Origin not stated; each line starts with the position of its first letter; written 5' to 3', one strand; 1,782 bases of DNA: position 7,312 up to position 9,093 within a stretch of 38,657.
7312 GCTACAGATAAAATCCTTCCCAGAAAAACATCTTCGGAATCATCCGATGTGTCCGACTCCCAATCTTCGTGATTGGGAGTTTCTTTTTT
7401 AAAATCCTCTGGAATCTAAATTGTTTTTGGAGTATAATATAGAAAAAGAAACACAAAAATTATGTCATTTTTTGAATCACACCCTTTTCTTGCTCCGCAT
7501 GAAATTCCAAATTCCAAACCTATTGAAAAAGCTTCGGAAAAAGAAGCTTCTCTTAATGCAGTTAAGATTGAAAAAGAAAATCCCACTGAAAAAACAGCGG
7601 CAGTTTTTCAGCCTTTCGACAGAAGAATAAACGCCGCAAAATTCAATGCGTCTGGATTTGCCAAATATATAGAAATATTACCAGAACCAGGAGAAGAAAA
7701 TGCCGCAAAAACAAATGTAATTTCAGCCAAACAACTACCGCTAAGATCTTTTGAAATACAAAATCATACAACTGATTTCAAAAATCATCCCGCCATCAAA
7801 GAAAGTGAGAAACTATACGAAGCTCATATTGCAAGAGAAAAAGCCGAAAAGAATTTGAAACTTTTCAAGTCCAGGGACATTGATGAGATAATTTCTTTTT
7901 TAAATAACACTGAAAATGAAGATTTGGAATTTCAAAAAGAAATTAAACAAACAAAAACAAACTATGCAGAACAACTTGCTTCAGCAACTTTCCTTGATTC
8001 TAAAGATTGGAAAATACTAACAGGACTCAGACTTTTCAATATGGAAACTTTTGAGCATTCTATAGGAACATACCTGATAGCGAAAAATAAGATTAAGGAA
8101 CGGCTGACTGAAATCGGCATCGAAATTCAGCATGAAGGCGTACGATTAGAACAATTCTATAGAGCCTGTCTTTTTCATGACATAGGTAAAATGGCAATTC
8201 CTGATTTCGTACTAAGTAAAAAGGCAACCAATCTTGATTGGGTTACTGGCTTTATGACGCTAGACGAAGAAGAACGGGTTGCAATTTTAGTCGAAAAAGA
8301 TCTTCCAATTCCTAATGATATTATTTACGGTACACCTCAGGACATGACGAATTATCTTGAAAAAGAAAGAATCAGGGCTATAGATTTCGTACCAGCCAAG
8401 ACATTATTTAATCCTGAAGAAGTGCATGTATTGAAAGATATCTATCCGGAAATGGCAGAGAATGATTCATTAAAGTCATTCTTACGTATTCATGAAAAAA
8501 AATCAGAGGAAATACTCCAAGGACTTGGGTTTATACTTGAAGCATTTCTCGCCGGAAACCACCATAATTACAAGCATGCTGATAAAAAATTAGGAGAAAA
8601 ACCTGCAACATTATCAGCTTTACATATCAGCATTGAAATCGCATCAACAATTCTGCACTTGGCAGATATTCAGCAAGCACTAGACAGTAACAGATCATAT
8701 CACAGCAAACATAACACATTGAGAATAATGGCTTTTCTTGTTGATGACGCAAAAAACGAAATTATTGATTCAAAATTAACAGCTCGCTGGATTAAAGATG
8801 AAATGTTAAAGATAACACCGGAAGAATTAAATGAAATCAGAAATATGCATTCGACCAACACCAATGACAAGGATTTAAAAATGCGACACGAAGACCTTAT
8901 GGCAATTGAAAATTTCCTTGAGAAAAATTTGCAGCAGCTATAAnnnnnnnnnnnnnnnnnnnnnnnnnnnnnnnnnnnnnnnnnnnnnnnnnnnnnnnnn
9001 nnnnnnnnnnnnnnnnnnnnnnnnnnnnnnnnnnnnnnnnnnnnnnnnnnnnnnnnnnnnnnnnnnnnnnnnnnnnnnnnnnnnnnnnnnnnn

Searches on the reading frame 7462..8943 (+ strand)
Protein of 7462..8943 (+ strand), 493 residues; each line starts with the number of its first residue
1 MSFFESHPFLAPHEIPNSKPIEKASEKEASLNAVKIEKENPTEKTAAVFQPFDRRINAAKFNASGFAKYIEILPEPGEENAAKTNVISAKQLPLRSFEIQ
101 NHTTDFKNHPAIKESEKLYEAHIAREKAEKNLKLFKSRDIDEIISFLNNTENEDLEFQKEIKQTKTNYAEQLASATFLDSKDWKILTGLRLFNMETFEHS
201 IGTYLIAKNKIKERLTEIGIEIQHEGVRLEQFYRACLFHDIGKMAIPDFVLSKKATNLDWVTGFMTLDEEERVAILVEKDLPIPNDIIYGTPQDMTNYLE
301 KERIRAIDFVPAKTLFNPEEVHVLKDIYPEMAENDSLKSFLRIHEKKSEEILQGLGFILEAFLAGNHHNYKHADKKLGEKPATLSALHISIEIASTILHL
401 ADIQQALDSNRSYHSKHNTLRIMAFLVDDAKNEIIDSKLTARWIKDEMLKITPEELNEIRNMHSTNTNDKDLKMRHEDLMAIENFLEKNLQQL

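Call 60: search_protein_families(library=pfam, proteins=[window:7462-8943:+])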
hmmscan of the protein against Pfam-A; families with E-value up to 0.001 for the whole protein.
window:7462-8943:+ (493 aa): 2 families
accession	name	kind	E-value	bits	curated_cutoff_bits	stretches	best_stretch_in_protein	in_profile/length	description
PF01966.28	HD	-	1.7e-06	28.7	22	1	196-262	1-52/116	HD domain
PF13487.12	HD_5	-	0.0009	19.5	27.2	0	216-279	26-91/170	HD domain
